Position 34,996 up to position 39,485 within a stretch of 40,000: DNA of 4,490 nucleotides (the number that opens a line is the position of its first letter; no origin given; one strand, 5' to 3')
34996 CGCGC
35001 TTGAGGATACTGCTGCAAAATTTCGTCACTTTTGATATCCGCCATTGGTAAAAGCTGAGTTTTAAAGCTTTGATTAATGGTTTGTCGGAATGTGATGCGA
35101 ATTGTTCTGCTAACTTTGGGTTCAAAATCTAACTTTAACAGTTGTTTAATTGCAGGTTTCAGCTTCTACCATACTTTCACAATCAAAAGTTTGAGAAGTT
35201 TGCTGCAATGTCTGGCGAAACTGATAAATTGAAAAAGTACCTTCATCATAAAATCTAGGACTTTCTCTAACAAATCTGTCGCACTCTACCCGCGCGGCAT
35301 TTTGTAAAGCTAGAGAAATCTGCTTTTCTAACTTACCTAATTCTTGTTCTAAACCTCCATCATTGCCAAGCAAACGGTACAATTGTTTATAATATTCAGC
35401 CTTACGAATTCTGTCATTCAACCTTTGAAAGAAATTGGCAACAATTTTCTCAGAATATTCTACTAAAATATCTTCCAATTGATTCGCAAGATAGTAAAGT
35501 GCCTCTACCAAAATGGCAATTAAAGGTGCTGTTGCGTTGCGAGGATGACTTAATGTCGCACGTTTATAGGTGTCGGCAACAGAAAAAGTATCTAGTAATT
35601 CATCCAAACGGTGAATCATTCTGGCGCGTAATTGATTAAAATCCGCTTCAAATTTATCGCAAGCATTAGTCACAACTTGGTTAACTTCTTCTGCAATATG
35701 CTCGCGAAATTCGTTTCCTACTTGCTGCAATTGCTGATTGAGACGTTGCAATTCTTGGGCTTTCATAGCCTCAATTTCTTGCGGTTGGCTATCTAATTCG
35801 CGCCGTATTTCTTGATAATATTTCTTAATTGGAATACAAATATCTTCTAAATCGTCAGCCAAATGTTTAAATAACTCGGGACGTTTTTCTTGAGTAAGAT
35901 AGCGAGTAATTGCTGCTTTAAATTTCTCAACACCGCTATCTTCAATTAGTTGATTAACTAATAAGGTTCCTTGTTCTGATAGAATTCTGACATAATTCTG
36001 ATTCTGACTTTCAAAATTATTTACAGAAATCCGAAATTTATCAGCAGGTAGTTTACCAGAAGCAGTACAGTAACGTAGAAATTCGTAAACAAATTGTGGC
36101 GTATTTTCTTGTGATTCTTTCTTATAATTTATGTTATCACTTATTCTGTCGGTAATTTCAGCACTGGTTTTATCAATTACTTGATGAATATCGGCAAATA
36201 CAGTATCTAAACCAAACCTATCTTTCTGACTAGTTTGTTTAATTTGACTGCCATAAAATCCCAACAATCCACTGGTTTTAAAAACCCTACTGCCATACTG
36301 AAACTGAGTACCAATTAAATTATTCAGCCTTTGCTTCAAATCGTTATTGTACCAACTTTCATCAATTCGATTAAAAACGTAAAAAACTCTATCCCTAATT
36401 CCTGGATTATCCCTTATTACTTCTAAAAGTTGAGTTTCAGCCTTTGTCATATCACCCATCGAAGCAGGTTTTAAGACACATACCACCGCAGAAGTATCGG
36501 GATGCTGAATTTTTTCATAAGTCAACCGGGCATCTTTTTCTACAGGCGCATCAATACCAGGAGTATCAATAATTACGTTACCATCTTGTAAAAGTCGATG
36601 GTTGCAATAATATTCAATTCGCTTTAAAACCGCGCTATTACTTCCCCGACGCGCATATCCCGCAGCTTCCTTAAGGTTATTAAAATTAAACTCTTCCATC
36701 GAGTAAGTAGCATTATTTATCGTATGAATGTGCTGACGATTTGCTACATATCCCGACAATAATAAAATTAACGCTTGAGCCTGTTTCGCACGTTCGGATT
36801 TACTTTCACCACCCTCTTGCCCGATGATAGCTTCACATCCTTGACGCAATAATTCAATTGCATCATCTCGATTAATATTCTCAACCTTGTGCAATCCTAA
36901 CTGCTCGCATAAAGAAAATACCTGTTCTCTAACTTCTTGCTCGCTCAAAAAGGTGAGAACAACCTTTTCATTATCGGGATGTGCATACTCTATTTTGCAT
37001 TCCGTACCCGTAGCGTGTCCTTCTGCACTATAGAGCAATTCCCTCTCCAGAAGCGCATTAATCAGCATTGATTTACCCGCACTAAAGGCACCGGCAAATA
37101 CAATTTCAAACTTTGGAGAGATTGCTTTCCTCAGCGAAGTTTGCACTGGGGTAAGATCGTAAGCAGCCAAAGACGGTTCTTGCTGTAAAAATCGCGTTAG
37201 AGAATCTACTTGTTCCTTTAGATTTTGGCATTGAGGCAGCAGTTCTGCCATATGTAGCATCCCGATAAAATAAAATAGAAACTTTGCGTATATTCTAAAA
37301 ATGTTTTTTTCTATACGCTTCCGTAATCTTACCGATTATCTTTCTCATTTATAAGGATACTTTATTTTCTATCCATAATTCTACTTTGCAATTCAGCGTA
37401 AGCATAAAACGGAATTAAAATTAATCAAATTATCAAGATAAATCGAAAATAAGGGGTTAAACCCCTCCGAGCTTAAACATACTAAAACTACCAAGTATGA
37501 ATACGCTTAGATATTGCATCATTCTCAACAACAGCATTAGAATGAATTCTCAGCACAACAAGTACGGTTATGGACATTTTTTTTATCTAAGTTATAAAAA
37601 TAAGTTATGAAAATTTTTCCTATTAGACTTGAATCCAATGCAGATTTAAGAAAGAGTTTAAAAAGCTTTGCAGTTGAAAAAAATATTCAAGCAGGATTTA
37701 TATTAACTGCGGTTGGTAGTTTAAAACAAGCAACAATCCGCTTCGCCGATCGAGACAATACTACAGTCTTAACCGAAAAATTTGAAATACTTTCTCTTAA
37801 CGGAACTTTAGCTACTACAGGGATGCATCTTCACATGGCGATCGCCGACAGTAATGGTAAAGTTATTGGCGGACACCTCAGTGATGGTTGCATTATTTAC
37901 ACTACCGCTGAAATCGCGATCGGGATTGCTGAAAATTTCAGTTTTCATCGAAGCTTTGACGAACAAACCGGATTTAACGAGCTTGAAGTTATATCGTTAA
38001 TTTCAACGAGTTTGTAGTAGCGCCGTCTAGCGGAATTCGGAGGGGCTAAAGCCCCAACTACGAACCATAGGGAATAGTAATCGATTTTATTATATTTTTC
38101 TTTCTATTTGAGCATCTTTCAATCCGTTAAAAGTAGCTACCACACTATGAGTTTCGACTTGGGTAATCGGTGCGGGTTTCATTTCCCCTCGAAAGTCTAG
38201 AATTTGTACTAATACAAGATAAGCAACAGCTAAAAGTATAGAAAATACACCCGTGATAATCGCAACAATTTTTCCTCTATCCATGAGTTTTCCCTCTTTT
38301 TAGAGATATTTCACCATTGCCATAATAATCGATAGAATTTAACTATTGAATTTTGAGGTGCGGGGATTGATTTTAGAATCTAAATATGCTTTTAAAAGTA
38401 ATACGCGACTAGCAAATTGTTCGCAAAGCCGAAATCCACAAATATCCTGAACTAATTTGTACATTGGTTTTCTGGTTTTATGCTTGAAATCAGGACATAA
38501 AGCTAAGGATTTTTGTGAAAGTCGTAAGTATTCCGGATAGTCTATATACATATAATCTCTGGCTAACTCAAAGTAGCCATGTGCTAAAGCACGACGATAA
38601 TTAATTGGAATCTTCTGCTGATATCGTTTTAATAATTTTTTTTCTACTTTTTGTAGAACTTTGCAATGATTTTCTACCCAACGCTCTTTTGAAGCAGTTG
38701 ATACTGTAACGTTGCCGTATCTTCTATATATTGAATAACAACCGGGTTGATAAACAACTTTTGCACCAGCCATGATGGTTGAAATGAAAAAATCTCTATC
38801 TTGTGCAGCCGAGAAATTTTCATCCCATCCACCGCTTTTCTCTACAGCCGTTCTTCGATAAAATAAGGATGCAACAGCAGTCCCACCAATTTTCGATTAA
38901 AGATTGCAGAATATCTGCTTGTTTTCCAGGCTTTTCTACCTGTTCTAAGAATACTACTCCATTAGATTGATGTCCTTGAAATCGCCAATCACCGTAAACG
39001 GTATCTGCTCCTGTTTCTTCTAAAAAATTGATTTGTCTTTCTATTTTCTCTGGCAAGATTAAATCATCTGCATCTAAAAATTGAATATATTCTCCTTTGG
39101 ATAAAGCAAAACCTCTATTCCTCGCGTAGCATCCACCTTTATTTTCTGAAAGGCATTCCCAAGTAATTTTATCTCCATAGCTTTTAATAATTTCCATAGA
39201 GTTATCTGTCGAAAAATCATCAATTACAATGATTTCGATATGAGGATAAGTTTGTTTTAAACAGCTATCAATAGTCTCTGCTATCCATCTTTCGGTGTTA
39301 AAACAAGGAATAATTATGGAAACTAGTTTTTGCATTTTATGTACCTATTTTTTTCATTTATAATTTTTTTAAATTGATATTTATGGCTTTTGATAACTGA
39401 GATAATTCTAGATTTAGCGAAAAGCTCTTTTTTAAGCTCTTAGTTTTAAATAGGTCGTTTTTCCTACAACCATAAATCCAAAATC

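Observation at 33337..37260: Dynamin-like GTPase operon ending in an HNH nuclease, with KGK-domain proteins in between: candidate undescribed conflict/defence module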

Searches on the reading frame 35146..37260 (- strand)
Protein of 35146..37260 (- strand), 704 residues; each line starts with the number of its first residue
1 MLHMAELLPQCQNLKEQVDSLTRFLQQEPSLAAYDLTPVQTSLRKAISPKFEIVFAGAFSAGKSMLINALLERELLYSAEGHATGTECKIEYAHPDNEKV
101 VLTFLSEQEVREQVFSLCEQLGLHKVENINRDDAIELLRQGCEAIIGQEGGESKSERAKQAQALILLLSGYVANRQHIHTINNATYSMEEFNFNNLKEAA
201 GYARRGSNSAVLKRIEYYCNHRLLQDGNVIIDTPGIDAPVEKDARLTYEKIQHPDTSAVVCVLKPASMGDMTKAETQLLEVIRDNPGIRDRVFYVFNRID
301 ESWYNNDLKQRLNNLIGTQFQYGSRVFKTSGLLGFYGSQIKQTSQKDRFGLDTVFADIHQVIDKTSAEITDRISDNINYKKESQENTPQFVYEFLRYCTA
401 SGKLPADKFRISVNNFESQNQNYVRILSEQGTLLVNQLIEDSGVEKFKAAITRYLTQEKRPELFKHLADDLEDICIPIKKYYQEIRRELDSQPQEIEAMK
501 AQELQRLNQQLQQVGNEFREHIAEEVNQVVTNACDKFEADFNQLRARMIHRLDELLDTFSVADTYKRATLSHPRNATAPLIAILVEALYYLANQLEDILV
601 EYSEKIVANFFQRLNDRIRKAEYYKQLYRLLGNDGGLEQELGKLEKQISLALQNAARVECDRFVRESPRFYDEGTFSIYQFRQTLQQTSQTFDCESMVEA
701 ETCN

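Call 3: search_protein_families(library=pfam, proteins=[window:35146-37260:-], max_evalue=0.1)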
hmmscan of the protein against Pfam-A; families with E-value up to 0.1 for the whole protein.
window:35146-37260:- (704 aa): 7 families
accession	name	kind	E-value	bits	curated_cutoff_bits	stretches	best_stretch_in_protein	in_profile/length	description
PF00350.29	Dynamin_N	-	5e-17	62.9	27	1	53-288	1-159/168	Dynamin family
PF01926.29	MMR_HSR1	-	2.5e-07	31.2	21.9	1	52-90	1-39/113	50S ribosome-binding GTPase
PF01442.23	Apolipoprotein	-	4.2e-05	23.8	90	1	465-560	51-142/190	Apolipoprotein A1/A4/E domain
PF16999.10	V-ATPase_G_2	-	0.0045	18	28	1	486-555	25-94/104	Vacuolar (H+)-ATPase G subunit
PF01765.24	RRF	-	0.0076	16.5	29.7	1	455-528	86-158/164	Ribosome recycling factor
PF03193.22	RsgA_GTPase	-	0.0082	16.4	30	0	41-74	98-130/174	RsgA GTPase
PF13767.11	DUF4168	-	0.064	14.7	25.8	0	478-527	19-69/95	Domain of unknown function (DUF4168)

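Call 4: search_protein_families(library=padloc, proteins=[window:35146-37260:-], max_evalue=0.1)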
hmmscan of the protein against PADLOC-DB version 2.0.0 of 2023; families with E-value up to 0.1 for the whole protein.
window:35146-37260:- (704 aa): 9 families
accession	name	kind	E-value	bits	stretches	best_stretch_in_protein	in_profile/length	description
PDLC03839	LeoA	-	2.5e-12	44.7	2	12-73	14-83/559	-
PDLC03841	LeoBC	-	4.1e-10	37.4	2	48-243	75-140/601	-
PDLC03840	LeoA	-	0.001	16.2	1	13-73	13-76/577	-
PDLC00650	ZorA3|ZorA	-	0.0036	13.8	1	350-604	353-604/1063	MotA/ExbB/TolQ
PDLC00648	ZorA3|ZorA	-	0.0061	13.3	1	355-558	317-480/692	MotA/ExbB/TolQ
PDLC00605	ZorA1|ZorA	-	0.0083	12.5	1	503-570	362-432/700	MotA/ExbB/TolQ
PDLC00647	ZorA3|ZorA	-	0.017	11.6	1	346-558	354-583/780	MotA/ExbB/TolQ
PDLC04140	mad8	-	0.028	11.9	0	54-150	31-115/314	mads_8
PDLC00637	ZorA2|ZorA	-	0.055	10.3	1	442-619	235-410/420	MotA/ExbB/TolQ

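Call 5: search_protein_families(library=ncbifam, proteins=[window:35146-37260:-], max_evalue=0.1)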
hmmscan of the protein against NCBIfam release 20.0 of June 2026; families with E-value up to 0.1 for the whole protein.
window:35146-37260:- (704 aa): 10 families
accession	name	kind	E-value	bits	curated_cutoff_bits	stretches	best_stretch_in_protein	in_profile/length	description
NF052648.1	DynmDynABac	equivalog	4.3e-08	31.5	1600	1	20-301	581-840/1187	dynamin GTPase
NF000908.1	PRK00089.1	equivalog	3.3e-05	23.3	237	1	229-334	54-153/291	GTPase Era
NF041922.1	DLP_LeoA_gen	subfamily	0.00015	20.9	325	1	15-73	10-72/532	LeoA/HP0731 family dynamin-like GTPase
NF033914.0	antiphage_ZorA_1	subfamily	0.0007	18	190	1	498-572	301-377/619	anti-phage ZorAB system protein ZorA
TIGR00231.1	small_GTP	domain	0.0016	18.2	42.5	0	51-85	4-38/164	GTP-binding protein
TIGR03918.1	GTP_HydF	equivalog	0.0032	16.4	325.55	0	50-79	7-36/392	[FeFe] hydrogenase H-cluster maturation GTPase HydF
TIGR03598.1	GTPase_YsxC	equivalog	0.0084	15.8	124.45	1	50-74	18-42/186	ribosome biogenesis GTP-binding protein YihA/YsxC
NF010752.0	PRK14155.1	equivalog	0.044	13.2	194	1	486-588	12-99/208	nucleotide exchange factor GrpE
TIGR02872.1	spore_ytvI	equivalog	0.047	13.1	198.15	0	462-531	83-152/341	sporulation integral membrane protein YtvI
NF003661.0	PRK05291.1-3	equivalog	0.098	12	380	0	50-75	216-241/448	tRNA uridine-5-carboxymethylaminomethyl(34) synthesis GTPase MnmE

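Call 6: find_related_loci(query=window:35146-37260:-, collection=genome_contigs, flank=8000)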
Query window:35146-37260:- (704 aa) in genome_contigs; peptide patterns used: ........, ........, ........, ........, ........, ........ (x = any residue, [..] = any of these).
100 stretches matched a pattern; 58 encode a relative of the query (tblastn E <= 1e-3); 56 distinct loci.
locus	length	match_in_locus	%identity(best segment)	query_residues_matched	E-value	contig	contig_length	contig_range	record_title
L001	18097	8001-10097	97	3-701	0e+0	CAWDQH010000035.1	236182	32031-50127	MAG: uncultured cyanobacterium isolate MFD03250.bin.4.105 genome assembly, contig: contig_4215, whole genome shotgun seq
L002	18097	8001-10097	96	3-701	0e+0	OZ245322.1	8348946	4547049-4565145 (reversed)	MAG: Rivularia sp. (in: cyanobacteria) isolate e4d53434-fe93-44d6-a006-3b8e436d63b4 genome assembly, chromosome: 1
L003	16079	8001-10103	98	1-701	0e+0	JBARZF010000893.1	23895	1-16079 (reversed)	MAG: Rivularia sp. (in: cyanobacteria) isolate MFD12149_ilm_asm_bin21 k127_134015, whole genome shotgun sequence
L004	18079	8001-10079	92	1-701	0e+0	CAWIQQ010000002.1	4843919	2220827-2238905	MAG: uncultured cyanobacterium isolate MFD03250.bin.1.114 genome assembly, contig: contig_1610, whole genome shotgun seq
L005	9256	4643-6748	91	1-701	0e+0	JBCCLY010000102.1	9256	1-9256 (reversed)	MAG: Cyanobacteria bacterium P01_C01_bin.38 k141_186241_length_9256_cov_67.4918, whole genome shotgun sequence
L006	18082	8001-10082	90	1-701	0e+0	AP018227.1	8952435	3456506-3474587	Calothrix parasitica NIES-267 DNA, nearly complete genome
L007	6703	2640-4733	91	1-701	0e+0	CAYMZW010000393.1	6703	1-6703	MAG TPA_asm: uncultured Rivularia sp. isolate SRP063590_co1_49 genome assembly, contig: NODE_12145_length_6703_cov_75.25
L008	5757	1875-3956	90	1-701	0e+0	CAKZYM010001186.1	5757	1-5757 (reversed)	MAG TPA_asm: uncultured Calothrix sp. isolate SRR3401489_bin.79_CONCOCT_v1.1_MAG genome assembly, contig: ERZ1740070.698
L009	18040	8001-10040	87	1-701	0e+0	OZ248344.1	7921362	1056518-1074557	MAG: Rivularia sp. (in: cyanobacteria) isolate 23fe80d2-2bef-4b14-a7c1-d0d5c20622be genome assembly, chromosome: 2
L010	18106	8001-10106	86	1-701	0e+0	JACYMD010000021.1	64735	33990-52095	MAG: Rivularia sp. T60_A2020_040 NODE_421_length_64735_cov_784.996, whole genome shotgun sequence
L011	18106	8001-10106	86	1-701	0e+0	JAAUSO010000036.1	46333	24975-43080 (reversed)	MAG: Richelia sp. SL_2_1 NODE_117_length_46333_cov_8.371445, whole genome shotgun sequence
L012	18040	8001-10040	86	1-701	0e+0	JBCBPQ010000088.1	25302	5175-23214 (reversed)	MAG: Cyanobacteria bacterium J06633_8 k141_446480_length_25302_cov_45.6517, whole genome shotgun sequence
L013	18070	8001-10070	86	1-701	0e+0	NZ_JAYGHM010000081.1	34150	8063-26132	Rivularia sp. UHCC 0363 00215__length=34150, whole genome shotgun sequence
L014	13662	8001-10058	85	1-701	0e+0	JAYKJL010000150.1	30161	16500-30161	MAG: Nostocales cyanobacterium 94392 NODE_25118556, whole genome shotgun sequence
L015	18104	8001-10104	94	1-701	0e+0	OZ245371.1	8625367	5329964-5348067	MAG: Rivularia sp. (in: cyanobacteria) isolate beb1a3fd-4142-4b91-b7aa-4b2fb1984bcf genome assembly, chromosome: 1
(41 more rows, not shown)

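Call 9: search_solved_structures(query=window:35146-37260:-, max_evalue=0.01, show_alignments=1)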
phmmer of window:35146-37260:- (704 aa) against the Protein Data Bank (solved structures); distinct sequences matched with E-value up to 0.01: 3.
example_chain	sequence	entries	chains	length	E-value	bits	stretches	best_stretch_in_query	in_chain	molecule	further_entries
7zw6_A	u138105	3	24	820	3.2e-276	921.1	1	4-702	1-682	Slr0869 protein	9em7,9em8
9em9_A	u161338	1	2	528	8.5e-189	632.3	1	4-544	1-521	Slr0869 protein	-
6jfk_A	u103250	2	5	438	0.0065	18.2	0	51-110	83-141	Mitofusin-2,cDNA FLJ57997, highly similar to Transmembrane GTPase MFN2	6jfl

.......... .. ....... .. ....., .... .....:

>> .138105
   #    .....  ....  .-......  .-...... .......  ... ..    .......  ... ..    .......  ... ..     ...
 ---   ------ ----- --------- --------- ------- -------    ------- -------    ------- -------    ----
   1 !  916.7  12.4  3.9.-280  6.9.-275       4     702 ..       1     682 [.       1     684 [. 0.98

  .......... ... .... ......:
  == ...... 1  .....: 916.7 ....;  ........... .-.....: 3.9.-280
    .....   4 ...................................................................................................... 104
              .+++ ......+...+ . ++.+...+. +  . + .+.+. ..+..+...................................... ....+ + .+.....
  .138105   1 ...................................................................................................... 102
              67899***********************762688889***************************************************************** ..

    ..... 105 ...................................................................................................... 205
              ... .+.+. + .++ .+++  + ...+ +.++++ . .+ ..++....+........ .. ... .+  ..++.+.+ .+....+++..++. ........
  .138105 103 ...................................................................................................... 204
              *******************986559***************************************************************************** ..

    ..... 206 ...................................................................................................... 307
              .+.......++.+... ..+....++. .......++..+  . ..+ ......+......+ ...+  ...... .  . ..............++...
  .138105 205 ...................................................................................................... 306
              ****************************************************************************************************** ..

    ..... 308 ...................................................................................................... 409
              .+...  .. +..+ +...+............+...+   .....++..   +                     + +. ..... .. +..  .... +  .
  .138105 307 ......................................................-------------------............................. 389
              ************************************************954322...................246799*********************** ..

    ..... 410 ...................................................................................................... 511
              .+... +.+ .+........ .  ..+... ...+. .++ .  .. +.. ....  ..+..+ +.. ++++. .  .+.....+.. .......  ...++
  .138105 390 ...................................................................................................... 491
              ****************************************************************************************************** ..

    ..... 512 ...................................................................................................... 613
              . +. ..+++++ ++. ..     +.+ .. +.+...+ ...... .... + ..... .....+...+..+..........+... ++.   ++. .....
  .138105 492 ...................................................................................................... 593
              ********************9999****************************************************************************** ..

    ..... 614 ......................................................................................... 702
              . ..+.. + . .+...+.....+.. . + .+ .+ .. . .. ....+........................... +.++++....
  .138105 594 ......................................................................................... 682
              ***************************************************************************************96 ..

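Call 64: search_dna_similar(query=window:35146-37260:-, collection=plasmids, mode=protein, max_evalue=1e-10, max_rows=15)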
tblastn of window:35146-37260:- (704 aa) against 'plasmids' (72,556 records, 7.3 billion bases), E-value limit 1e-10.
No match.

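Call 74: find_related_loci(query=window:35146-37260:-, collection=viral_contigs, flank=6000)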
Query window:35146-37260:- (704 aa) in viral_contigs; peptide patterns used: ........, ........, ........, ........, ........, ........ (x = any residue, [..] = any of these).
2 stretches matched a pattern, but none encodes a relative of the query by tblastn (E <= 1e-3).

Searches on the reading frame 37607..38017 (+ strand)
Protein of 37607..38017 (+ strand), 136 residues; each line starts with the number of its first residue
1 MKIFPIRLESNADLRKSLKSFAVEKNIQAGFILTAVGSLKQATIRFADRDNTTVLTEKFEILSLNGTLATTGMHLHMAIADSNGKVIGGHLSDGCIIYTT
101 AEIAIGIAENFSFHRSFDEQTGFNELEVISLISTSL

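Call 3: search_protein_families(library=pfam, proteins=[window:37607-38017:+], max_evalue=0.1)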
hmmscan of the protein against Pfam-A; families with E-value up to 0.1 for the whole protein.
window:37607-38017:+ (136 aa): 1 family
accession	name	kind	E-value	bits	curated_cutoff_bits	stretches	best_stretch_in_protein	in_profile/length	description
PF03479.20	PCC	-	4.8e-32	111.2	25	1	3-107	2-114/117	Plants and Prokaryotes Conserved (PCC) domain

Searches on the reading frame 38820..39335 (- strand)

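Call 39: search_protein_families(library=pfam, proteins=[window:38820-39335:-], max_evalue=0.001)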
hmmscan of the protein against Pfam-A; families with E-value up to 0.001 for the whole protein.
window:38820-39335:- (171 aa): 4 families
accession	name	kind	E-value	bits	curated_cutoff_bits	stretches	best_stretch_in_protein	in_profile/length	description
PF00535.33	Glycos_transf_2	-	1.4e-36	126.4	23.3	1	6-132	1-130/168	Glycosyl transferase family 2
PF10111.15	Glyco_tranf_2_2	-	1.1e-14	55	27.3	1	6-104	1-105/276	Glycosyltransferase like family 2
PF13641.12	Glyco_tranf_2_3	-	5.5e-11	43.4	27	1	5-113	3-119/230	Glycosyltransferase like family 2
PF13704.12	Glyco_tranf_2_4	-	0.00098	20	27.5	0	34-101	21-93/98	Glycosyl transferase family 2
